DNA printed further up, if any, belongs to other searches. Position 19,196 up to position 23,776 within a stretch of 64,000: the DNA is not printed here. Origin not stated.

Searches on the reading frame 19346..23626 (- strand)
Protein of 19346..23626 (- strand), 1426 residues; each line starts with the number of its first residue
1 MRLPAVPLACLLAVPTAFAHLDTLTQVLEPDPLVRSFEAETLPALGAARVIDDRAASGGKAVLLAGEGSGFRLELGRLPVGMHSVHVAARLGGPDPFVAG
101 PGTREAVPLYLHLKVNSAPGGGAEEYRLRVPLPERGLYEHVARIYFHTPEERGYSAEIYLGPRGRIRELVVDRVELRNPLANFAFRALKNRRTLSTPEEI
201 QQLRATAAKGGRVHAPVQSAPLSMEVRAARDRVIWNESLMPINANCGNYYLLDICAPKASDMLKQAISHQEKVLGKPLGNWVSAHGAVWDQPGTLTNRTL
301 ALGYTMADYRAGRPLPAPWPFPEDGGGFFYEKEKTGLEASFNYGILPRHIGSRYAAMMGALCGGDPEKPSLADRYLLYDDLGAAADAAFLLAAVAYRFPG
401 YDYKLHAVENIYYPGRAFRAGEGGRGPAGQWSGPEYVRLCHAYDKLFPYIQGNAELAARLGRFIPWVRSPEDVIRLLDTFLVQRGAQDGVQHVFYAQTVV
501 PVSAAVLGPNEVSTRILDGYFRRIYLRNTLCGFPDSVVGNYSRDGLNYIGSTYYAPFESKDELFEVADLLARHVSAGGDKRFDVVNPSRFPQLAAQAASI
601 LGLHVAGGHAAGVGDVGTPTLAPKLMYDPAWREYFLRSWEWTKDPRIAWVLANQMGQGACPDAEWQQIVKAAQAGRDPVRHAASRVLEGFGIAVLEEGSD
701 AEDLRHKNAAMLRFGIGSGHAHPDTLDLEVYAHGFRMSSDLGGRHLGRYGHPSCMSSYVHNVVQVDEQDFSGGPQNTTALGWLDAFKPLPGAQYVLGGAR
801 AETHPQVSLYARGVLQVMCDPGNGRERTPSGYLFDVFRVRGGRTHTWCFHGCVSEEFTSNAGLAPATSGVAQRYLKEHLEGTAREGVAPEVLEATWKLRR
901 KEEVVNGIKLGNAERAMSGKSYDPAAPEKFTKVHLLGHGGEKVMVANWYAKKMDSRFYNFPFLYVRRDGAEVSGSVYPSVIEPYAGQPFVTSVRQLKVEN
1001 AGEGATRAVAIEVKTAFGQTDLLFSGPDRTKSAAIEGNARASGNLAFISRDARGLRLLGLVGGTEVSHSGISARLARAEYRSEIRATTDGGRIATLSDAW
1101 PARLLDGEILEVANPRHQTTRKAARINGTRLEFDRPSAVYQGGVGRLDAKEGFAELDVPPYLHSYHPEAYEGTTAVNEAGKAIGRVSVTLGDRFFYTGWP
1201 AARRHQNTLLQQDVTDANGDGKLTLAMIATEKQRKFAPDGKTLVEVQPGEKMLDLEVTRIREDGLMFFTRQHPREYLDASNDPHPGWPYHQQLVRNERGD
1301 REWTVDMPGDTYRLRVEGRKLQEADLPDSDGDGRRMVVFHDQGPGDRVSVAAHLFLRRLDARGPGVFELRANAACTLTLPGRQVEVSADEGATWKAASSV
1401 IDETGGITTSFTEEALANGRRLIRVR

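Call 13: search_protein_families(library=pfam, proteins=[window:19346-23626:-], max_evalue=0.001)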
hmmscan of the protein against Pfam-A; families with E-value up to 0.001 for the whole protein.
window:19346-23626:- (1426 aa): 0 families

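Call 88: search_protein_families(library=ncbifam, proteins=[window:19346-23626:-], max_evalue=0.01)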
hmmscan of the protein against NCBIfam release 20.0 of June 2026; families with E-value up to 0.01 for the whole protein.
window:19346-23626:- (1426 aa): 0 families
